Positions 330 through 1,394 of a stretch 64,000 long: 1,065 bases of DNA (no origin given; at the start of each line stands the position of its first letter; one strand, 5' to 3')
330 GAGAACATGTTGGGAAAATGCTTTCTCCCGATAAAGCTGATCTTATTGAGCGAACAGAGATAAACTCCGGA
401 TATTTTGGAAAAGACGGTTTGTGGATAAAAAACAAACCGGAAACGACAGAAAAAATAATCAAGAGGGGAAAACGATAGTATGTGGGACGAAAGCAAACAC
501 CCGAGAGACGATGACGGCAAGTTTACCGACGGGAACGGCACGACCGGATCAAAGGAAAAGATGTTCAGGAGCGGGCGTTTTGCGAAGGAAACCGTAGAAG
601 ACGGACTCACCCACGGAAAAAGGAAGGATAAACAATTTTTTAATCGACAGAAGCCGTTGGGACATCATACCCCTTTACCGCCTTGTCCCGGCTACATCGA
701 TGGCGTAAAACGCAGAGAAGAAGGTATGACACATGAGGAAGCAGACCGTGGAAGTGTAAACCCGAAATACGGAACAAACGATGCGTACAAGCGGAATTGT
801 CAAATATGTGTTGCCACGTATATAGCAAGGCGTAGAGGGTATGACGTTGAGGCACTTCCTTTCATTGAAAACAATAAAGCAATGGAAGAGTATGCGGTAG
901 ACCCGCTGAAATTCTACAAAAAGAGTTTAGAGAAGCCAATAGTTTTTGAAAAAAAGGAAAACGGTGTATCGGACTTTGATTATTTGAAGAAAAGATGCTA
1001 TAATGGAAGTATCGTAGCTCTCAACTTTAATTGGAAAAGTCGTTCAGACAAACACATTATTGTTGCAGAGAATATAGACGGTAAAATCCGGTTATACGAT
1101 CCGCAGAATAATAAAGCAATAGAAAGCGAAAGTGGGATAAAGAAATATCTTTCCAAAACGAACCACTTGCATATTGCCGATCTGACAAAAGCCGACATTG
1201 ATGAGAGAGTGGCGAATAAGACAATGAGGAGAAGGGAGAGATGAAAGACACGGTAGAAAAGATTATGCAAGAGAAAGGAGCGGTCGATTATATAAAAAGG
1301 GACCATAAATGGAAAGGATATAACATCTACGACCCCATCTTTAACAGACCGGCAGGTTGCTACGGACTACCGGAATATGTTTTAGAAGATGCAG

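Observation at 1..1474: Phage-type polymorphic toxin cassette with junction-motif ORFs, a papain-like Cys/His domain and an overlapping candidate immunity gene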

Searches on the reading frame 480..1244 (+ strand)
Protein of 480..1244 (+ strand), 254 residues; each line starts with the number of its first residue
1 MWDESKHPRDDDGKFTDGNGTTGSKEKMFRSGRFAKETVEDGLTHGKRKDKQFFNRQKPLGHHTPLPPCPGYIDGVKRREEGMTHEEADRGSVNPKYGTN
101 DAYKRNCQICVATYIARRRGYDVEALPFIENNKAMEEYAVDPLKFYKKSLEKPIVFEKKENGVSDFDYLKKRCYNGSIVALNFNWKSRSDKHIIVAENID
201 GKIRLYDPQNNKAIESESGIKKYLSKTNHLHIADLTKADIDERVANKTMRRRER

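Call 3: search_protein_families(library=pfam, proteins=[window:480-1244:+], max_evalue=1)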
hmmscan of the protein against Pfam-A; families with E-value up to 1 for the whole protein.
window:480-1244:+ (254 aa): 1 family
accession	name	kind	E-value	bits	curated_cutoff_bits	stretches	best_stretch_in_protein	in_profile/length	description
PF15644.12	Gln_amidase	-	4.4e-07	31.4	24.1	1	106-211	2-113/114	Papain fold toxin 1, glutamine deamidase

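Call 4: search_protein_families(library=phrogs, proteins=[window:480-1244:+], max_evalue=1)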
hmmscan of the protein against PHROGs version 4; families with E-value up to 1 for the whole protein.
window:480-1244:+ (254 aa): 6 families
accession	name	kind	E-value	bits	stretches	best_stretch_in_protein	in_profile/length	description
phrog_28631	-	unknown function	2.6e-11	43.8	1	71-222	329-505/550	-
phrog_5234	-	unknown function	7.1e-07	30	1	87-231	94-250/339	-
phrog_14144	-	unknown function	0.0048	17.8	1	193-234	21-62/68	-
phrog_3553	-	unknown function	0.046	14.6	1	182-217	28-63/66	-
phrog_15528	-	head and packaging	0.074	12.4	1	3-33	656-679/794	portal protein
phrog_30637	-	unknown function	0.092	11.5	1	2-20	289-307/1119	-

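Call 12: search_dna_similar(query=window:480-1244:+, collection=phages, mode=protein, max_evalue=0.001, max_rows=30)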
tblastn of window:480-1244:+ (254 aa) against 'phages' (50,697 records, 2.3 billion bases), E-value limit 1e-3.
Records with a match: 56; places in all: 56; records where one place covers at least 80% of the query: 0.
Best place of each record, by identity: <60% 56.
By first word of the organism name: Bacteroides 21; Arthrobacter 18; Mycobacterium 14; Microbacterium 2; Bacteriophage 1.
By host as written in the record: Arthrobacter sp. ATCC 21022 16; Mycobacterium smegmatis mc2 155 14; - 11; Arthrobacter globiformis B-2979 2; Bacteroides koreensis HM3 2; Bacteroides xylanisolvens HM7 2; Microbacterium sp. ISAT203 1; Microbacterium foliorum NRRL B-24224 1; and 7 more.
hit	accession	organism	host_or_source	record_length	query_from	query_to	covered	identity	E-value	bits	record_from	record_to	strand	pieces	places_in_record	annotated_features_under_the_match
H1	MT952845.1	Microbacterium phage GardenState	Microbacterium sp. ISAT203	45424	75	239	65%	28.7%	3e-6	54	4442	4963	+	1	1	4: capsid maturation protease and MuF-like fusion protein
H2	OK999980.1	Arthrobacter phage EastWest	Arthrobacter globiformis B-2979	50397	93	249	62%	28.3%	3e-4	48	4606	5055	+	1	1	4: capsid maturation protease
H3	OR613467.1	Microbacterium phage Mabodamaca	Microbacterium foliorum NRRL B-24224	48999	91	239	59%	27.8%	8e-6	52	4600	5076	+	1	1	4: hypothetical protein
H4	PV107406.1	Bacteroides phage jmh47_hp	Bacteroides thetaiotaomicron jmh47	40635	83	212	51%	30.5%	3e-12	72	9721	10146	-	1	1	minor head protein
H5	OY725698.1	Bacteroides phage p00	-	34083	83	212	51%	30.5%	4e-12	71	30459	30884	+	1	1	hypothetical protein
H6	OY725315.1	Bacteroides phage p00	-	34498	83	212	51%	30.5%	4e-12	71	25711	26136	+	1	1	hypothetical protein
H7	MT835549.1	Bacteriophage sp.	human fecal samples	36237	83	212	51%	30.5%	4e-12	71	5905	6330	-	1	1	record has no annotation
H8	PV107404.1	Bacteroides phage jmh42_hp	Bacteroides thetaiotaomicron jmh42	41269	83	212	51%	30.5%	4e-12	71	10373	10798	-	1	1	minor head protein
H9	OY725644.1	Bacteroides phage p00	-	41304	83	212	51%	30.5%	4e-12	71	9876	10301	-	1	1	hypothetical protein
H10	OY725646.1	Bacteroides phage p00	-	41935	83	212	51%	30.5%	4e-12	71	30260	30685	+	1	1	hypothetical protein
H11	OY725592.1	Bacteroides phage p00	-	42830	83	212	51%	30.5%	4e-12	71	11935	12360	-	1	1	hypothetical protein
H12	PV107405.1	Bacteroides phage jmh43_hp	Bacteroides thetaiotaomicron jmh43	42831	83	212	51%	30.5%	4e-12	71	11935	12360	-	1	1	minor head protein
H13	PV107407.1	Bacteroides phage jmh51_hp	Bacteroides thetaiotaomicron jmh51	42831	83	212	51%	30.5%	4e-12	71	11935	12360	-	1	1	minor head protein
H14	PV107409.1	Bacteroides phage jmh79_hp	Bacteroides thetaiotaomicron jmh79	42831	83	212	51%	30.5%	4e-12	71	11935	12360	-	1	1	minor head protein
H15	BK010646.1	Bacteroides phage p00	Bacteroides dorei CL02T12C06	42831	83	212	51%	30.5%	4e-12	71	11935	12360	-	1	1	Mu F-like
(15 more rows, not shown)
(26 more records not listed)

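Call 13: find_homologous_proteins(query=window:480-1244:+)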
Query window:480-1244:+ (254 aa): 10 proteins with E <= 0.001 among 345 candidates.
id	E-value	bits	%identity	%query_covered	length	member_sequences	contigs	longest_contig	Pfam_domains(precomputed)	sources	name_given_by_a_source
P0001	4.9e-147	506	88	100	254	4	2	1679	-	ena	-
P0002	1.3e-49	187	45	98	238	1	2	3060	-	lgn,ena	-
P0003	2.5e-35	140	41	84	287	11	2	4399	PF15644.13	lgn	-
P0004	1.4e-18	85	38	64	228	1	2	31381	PF15644.13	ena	-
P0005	2.2e-17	81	31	86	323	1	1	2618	-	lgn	-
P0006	2.3e-14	72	36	62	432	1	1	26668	PF15644.13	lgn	-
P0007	2.7e-14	71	78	19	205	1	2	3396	-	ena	-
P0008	6.9e-13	67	25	69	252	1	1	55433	-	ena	-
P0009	2.9e-10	58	34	57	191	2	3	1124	PF15644.13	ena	-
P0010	1.7e-8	52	30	74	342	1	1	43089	PF15644.13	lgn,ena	-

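Call 15: find_encoding_contigs(protein=P0002, flank=5000, max_places=3)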
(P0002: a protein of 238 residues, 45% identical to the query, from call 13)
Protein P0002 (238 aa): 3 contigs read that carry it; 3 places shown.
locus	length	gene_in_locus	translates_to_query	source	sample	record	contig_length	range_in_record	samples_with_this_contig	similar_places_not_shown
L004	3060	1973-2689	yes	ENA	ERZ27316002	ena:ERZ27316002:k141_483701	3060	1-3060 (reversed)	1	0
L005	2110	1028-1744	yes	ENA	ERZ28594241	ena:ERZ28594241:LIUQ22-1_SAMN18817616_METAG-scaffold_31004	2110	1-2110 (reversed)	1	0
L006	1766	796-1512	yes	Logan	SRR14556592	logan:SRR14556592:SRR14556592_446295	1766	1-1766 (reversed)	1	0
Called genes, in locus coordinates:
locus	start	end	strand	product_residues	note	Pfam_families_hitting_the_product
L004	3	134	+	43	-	?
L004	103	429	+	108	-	-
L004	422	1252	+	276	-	-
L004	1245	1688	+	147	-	-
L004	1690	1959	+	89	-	-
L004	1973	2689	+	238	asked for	-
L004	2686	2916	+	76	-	-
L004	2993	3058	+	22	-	?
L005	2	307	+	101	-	?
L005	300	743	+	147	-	-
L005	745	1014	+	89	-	-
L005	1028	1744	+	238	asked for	-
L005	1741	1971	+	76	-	-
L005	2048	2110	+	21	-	?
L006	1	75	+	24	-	?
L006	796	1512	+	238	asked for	-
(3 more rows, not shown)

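Call 16: find_encoding_contigs(protein=P0003, flank=5000, max_places=3)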
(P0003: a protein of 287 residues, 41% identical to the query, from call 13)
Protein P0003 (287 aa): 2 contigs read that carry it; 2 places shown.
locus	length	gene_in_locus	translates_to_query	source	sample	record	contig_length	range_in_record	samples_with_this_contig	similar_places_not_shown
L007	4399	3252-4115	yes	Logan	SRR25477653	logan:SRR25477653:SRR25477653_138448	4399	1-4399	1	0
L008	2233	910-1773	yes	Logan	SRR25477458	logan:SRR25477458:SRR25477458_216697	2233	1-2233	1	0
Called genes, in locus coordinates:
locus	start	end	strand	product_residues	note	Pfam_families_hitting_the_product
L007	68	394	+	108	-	-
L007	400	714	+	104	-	-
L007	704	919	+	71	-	-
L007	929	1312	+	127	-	PF09643:YopX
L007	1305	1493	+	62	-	-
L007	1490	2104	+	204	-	-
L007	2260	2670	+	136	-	-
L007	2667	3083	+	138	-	PF08281:Sigma70_r4_2 (faint)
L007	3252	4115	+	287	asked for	PF15644:Gln_amidase (weak)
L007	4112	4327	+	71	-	-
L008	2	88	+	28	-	?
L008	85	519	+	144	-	-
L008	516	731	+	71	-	-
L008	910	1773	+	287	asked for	PF15644:Gln_amidase (weak)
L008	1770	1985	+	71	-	-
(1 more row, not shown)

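Call 17: find_encoding_contigs(protein=P0004, flank=8000, max_places=3)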
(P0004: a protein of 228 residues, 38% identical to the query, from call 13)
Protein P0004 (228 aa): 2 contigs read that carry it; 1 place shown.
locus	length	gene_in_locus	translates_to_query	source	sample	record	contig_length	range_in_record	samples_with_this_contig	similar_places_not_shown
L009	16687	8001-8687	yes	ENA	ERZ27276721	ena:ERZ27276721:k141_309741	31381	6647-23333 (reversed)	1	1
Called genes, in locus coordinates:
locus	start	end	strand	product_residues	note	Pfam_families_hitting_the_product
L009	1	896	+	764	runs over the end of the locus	PF22763:NrS1-1_pol-like_HBD, PF08706:D5_N, PF19263:DUF5906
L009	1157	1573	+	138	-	-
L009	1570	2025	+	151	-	-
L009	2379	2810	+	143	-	PF01844:HNH (weak)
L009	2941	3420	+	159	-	PF05119:Terminase_4 (weak)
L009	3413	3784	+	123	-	-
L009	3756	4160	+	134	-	PF15542:Ntox50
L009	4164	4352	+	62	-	-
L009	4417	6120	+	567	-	PF03354:TerL_ATPase, PF20441:TerL_nuclease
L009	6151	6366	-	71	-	PF12441:CopG_antitoxin (weak), PF14384:BrnA_antitoxin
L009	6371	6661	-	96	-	PF04365:BrnT_toxin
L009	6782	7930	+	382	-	PF04860:Phage_portal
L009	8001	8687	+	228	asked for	PF15644:Gln_amidase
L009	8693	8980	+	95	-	-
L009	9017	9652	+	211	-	PF04586:Peptidase_S78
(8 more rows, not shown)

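Call 30: search_protein_representatives(protein=window:480-1244:+)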
Query: 254 residues. Proteins with E-value up to 0.001 (for the whole library): 1521; up to 1e-10: 297; up to 1e-30: 5. The best 150 are listed.
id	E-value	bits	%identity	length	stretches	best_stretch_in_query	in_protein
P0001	1.5e-147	506.3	88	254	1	1-254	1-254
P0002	4.2e-50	187.0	50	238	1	1-251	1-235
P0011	2.4e-34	135.4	40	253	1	1-251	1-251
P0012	4.7e-33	131.2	38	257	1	2-251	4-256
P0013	4.8e-32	127.9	40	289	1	33-250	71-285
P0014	1.5e-28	116.4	41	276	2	81-250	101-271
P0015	1.9e-28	116.1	33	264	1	2-251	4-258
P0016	1.6e-27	113.0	36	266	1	1-251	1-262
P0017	2.8e-26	109.0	38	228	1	52-253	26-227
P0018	1.6e-25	106.5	33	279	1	31-252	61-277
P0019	1.9e-25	106.2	35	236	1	1-251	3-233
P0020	2.8e-23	99.1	36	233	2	53-251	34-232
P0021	9.5e-22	94.1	40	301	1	70-252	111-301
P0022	3.1e-21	92.5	37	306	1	71-251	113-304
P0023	4.8e-21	91.8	38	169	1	83-252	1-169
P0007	8.7e-15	71.3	71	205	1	1-55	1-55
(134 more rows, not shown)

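Call 39: find_related_loci(query=A1, collection=genome_contigs, flank=8000)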
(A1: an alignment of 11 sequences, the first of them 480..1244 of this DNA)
Query A1 (254 aa) in genome_contigs; peptide patterns used: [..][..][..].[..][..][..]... (x = any residue, [..] = any of these).
85 stretches matched a pattern; 27 encode a relative of the query (tblastn E <= 1e-3); 27 distinct loci.
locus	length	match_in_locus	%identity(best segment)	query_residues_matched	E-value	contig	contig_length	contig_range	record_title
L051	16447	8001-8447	36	70-214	1e-19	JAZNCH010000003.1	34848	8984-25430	MAG: Eubacteriales bacterium isolate T1900044736_TS20190202.MAGScoT_cleanbin_000005 SGB_2022_k141_193192, whole genome s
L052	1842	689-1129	37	70-212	2e-18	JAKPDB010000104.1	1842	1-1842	MAG: bacterium isolate JPMR_maxbin.046 k141_234336, whole genome shotgun sequence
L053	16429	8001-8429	34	83-222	1e-17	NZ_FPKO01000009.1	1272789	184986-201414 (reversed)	Thermophilibacter mediterraneus strain Marseille-P3256T, whole genome shotgun sequence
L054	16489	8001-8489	31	70-229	5e-16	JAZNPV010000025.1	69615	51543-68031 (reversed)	MAG: Faecousia sp. isolate T1900044831_TS20190297.MAGScoT_cleanbin_000022 SGB_2895_k141_2856809, whole genome shotgun se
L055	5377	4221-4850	27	9-213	2e-15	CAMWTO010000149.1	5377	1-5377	MAG TPA_asm: uncultured Ruminococcus sp. isolate SRR14411301_bin.8_metawrap_v1.3_MAG genome assembly, contig: NODE.2112_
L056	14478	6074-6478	32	82-212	2e-15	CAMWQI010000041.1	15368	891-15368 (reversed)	MAG TPA_asm: uncultured Ruminococcus sp. isolate SRR14411280_bin.2_metawrap_v1.3_MAG genome assembly, contig: NODE.70_le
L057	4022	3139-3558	32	82-217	3e-15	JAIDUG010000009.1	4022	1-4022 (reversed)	MAG: Ruminococcus sp. isolate SC0367_S14_6 SC0367_S14_6_contig_9, whole genome shotgun sequence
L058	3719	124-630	29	78-234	8e-15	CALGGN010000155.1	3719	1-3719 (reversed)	MAG TPA_asm: uncultured Selenomonas sp. isolate ERR1278103_bin.195_CONCOCT_v1.1_MAG genome assembly, contig: ERZ841272.3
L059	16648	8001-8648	28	26-224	8e-15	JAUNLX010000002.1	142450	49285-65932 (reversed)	MAG: Clostridia bacterium isolate S30M_St_63 NODE_58_length_142450_cov_57.803736, whole genome shotgun sequence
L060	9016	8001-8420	30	78-211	2e-14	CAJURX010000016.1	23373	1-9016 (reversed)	MAG TPA_asm: uncultured Eggerthellaceae bacterium isolate MGBC166238 genome assembly, contig: MGBC166238.16, whole genom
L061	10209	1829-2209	34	88-210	1e-13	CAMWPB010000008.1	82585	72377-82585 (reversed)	MAG TPA_asm: uncultured Lachnospiraceae bacterium isolate SRR14411303_bin.8_metawrap_v1.3_MAG genome assembly, contig: N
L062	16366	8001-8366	32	92-209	2e-13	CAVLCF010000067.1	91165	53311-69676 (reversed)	bacterium isolate G02639-L1_cleanbin_000001 genome assembly, contig: Spades_G02639-L1_contig_65, whole genome shotgun se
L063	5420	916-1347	36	79-219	6e-13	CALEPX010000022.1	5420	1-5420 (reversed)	MAG TPA_asm: uncultured Fretibacterium sp. isolate ERR1278103_bin.14_CONCOCT_v1.1_MAG genome assembly, contig: ERZ841272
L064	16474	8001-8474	29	81-232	1e-12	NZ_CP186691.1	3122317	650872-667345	Faecalibacterium prausnitzii strain 2 chromosome, complete genome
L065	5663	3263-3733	32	83-228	2e-12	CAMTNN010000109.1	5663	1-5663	MAG TPA_asm: uncultured cyanobacterium isolate SRR12464014_bin.9_metawrap_v1.3_MAG genome assembly, contig: NODE.3743_le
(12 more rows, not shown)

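Call 52: predict_structure(alignment_id=A1)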
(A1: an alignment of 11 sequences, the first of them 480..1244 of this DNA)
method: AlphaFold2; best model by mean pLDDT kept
length: 254 residues; sequences in the alignment: 11
mean_pLDDT: 77.7   pTM: 0.71
mean pLDDT of the five models: 77.7, 77.5, 76.0, 75.6, 74.8
residues with pLDDT >= 90: 126; 70-90: 64; 50-70: 11; < 50: 53
segments of 3 or more residues with pLDDT < 50: 1-4, 15-59
pLDDT, mean of each block of 10 residues (from residue 1): 46 48 32 31 30 39 76 92 90 81 88 94 90 82 87 89 95 95 93 95 94 95 96 93 90 77
secondary structure, 60 per line:
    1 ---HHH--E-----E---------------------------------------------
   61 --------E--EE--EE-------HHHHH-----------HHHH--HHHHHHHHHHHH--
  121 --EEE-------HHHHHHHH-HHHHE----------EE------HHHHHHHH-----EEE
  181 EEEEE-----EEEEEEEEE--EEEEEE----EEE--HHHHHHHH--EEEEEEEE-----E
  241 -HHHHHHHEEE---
elements in order: H85-89 H101-104 H107-118 E123-125 H133-140 H142-145 H165-172 E178-185 E191-199 E202-207 E212-214 H217-224 E227-234 H242-248 E249-251

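Call 54: search_solved_structures(query=A1, max_evalue=1)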
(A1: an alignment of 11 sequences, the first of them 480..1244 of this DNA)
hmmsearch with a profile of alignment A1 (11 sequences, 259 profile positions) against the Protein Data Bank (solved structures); distinct sequences matched with E-value up to 1: 2.
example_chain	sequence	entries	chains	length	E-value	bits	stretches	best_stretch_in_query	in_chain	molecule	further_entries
8brf_BBB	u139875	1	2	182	3.4e-05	26.7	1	181-231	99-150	Protein YopQ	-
3ulp_A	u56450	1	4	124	0.25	14.1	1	138-194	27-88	Single-strand binding protein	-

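Call 55: fold_search(model_id=the predicted structure, library=pdb)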
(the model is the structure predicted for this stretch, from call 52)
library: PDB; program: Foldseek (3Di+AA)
matches with E <= 10: 891; with E <= 0.001: 2
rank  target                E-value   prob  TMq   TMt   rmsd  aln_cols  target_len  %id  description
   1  8brf_AAA              2.0e-06  1.00  0.33  0.54   6.3       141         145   23  YopQ apo from Yersinia enterocolitica (released 2023-12-13)
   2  8brf_BBB              2.7e-06  1.00  0.35  0.59   5.2       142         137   22  YopQ apo from Yersinia enterocolitica (released 2023-12-13)
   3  9f5t_C                2.0e-03  0.93  0.25  0.30  13.1       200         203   14  Ubiquitin C-terminal clippase BpJOS (released 2025-04-23)
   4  9f5t_A                2.7e-03  0.84  0.24  0.28  13.3       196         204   14  Ubiquitin C-terminal clippase BpJOS (released 2025-04-23)
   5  1ukf                  4.0e-03  0.99  0.27  0.34   7.8       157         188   12  Crystal Structure of Pseudomonas Avirulence Protein AvrPphB (released 2003-12-09)
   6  8sfg_A                5.1e-03  0.80  0.25  0.20  12.0       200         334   11  Crystal Structure of the Open Unbound Catalytically Inactive Makes Caterpillars Floppy-like (MCF) Effector from Vibrio (released 2024-06-05)
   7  8ssk_A                5.4e-03  0.93  0.28  0.24  13.4       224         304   16  Citrobacter rodentium contact dependent growth inhibition (CDI) entry and toxin (CdiA-CT) domains (released 2024-05-15)
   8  8ssm_A                6.4e-03  0.98  0.24  0.37   6.4       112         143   11  Citrobacter rodentium contact dependent growth inhibition (CDI) toxin (CdiA-CT) and immunity (CdiI) complex (released 2024-05-15)
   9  8ssk_C                6.8e-03  0.84  0.24  0.21  17.0       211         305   15  Citrobacter rodentium contact dependent growth inhibition (CDI) entry and toxin (CdiA-CT) domains (released 2024-05-15)
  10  6ii0_A                6.8e-03  0.72  0.23  0.19  11.7       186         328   11  Crystal structure of the Makes Caterpillars Floppy (MCF)-Like effector of Vibrio vulnificus MO6-24/O (released 2019-08-07)
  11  6ii0_B                7.2e-03  0.80  0.24  0.20  11.8       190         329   10  Crystal structure of the Makes Caterpillars Floppy (MCF)-Like effector of Vibrio vulnificus MO6-24/O (released 2019-08-07)
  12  8sfg_B                7.6e-03  0.63  0.23  0.19  12.2       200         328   10  Crystal Structure of the Open Unbound Catalytically Inactive Makes Caterpillars Floppy-like (MCF) Effector from Vibrio (released 2024-06-05)
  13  8ssk_D                9.6e-03  0.84  0.26  0.23  13.7       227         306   14  Citrobacter rodentium contact dependent growth inhibition (CDI) entry and toxin (CdiA-CT) domains (released 2024-05-15)
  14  8ssk_B                1.0e-02  0.97  0.28  0.25   6.2       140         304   17  Citrobacter rodentium contact dependent growth inhibition (CDI) entry and toxin (CdiA-CT) domains (released 2024-05-15)
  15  6v9z_A                1.0e-02  0.75  0.23  0.11  10.9       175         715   14  Cryo-EM structure of PCAT1 bound to its CtA peptide substrate (released 2020-01-22)
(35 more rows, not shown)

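Call 62: find_encoding_contigs(protein=P0007, flank=5000, max_places=3)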
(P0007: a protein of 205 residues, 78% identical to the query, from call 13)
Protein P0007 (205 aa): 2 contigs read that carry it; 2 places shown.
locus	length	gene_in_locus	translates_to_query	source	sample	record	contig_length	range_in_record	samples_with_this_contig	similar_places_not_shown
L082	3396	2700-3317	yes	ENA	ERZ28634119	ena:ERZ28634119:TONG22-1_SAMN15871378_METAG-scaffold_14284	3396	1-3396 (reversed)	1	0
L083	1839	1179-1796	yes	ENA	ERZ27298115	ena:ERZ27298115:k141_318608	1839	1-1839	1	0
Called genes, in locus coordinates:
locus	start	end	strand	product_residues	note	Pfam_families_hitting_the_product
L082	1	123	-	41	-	?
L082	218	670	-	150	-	PF08769:Spo0A_C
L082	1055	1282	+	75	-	PF13560:HTH_31, PF12844:HTH_19, PF01381:HTH_3, PF13443:HTH_26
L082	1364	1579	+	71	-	PF01381:HTH_3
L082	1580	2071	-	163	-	PF08719:NADAR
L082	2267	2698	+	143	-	-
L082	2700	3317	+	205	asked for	-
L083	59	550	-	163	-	PF08719:NADAR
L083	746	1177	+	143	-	-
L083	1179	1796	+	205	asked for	-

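Call 63: find_encoding_contigs(protein=P0001, flank=5000, max_places=3)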
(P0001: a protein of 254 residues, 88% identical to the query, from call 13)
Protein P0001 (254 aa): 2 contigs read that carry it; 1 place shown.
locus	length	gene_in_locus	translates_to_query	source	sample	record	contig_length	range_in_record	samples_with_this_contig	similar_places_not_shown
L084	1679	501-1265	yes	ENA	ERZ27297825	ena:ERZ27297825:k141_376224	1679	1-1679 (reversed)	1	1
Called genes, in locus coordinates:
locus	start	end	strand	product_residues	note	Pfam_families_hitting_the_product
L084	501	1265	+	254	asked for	-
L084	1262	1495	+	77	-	-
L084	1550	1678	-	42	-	?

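Call 65: search_protein_families(library=ncbifam, proteins=[window:480-1244:+], max_evalue=1)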
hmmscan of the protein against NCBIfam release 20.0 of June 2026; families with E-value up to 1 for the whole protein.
window:480-1244:+ (254 aa): 0 families

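Call 81: search_protein_families(library=pfam, proteins=[L082:2700-3314:+], max_evalue=0.01)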
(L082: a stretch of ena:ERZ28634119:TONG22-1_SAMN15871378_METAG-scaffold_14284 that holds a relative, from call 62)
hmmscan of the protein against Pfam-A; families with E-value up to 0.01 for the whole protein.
L082:2700-3314:+ (205 aa): 0 families

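Call 96: list_cluster_members(proteins=[window:480-1241:+, window:1241-1471:+, window:47-475:+])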
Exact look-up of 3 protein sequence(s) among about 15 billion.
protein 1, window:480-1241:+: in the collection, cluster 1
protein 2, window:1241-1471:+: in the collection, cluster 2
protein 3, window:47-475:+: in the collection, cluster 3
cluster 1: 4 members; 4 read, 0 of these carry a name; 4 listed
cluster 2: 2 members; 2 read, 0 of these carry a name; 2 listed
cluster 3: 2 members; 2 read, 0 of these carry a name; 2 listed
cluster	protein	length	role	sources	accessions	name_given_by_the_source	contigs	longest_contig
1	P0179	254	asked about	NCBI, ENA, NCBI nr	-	-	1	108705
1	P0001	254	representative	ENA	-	-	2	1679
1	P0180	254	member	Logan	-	-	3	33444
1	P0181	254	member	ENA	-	-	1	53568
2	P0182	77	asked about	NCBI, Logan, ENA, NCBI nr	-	-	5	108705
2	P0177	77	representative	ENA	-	-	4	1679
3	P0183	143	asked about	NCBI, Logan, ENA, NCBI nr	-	-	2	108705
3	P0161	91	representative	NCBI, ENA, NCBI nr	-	-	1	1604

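Call 97: find_encoding_contigs(protein=P0180, flank=10000, max_places=2)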
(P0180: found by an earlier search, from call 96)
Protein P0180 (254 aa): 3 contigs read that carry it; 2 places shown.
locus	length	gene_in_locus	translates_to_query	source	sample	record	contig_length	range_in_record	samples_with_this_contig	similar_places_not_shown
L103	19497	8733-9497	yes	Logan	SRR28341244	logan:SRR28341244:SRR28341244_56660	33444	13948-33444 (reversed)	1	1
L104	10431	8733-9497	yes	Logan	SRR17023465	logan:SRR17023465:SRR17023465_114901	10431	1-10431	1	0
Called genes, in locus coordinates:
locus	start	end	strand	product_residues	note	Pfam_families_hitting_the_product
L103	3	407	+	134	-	?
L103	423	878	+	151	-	-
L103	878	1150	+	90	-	-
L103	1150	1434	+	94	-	-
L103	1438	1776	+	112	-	-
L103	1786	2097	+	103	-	-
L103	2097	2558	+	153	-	PF05263:DUF722 (weak), PF04545:Sigma70_r4 (weak)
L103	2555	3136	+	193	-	-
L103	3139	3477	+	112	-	-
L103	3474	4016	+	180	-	-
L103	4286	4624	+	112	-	-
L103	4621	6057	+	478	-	PF04466:Terminase_3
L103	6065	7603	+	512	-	-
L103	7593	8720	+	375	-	PF06152:Phage_min_cap2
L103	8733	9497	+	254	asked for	-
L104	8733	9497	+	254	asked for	-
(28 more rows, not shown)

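Call 98: find_encoding_contigs(protein=P0181, flank=10000, max_places=2)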
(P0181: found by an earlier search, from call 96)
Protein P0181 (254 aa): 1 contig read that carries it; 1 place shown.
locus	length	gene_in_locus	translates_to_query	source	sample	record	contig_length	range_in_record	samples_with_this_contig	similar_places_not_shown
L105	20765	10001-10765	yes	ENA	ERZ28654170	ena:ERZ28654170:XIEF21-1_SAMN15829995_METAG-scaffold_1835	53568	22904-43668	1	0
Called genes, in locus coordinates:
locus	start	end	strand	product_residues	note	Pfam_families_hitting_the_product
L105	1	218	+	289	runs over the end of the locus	PF13292:DXP_synthase_N (faint), PF00456:Transketolase_N, PF00676:E1_dh (weak)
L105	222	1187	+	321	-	PF02779:Transket_pyr, PF22613:Transketolase_C_1 (faint), PF02780:Transketolase_C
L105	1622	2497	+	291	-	PF00483:NTP_transferase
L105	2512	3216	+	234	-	PF02861:Clp_N (faint), PF13191:AAA_16 (weak)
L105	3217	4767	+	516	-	PF00004:AAA (weak), PF00158:Sigma54_activat (faint), PF13191:AAA_16 (faint), PF17871:AAA_lid_9, PF00004:AAA, PF07724:AAA_2, PF07728:AAA_5, PF10431:ClpB_D2-small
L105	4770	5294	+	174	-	PF02482:Ribosomal_S30AE, PF16321:Ribosom_S30AE_C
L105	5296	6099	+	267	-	PF01261:AP_endonuc_2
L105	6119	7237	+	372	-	-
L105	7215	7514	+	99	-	PF00342:PGI (weak)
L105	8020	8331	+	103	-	-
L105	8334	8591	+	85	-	-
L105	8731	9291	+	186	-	-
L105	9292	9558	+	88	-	-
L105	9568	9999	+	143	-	-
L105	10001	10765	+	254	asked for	-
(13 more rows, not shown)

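Call 104: search_protein_families(library=padloc, proteins=[window:480-1244:+], max_evalue=0.1)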
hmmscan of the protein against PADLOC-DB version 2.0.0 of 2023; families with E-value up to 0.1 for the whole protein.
window:480-1244:+ (254 aa): 0 families
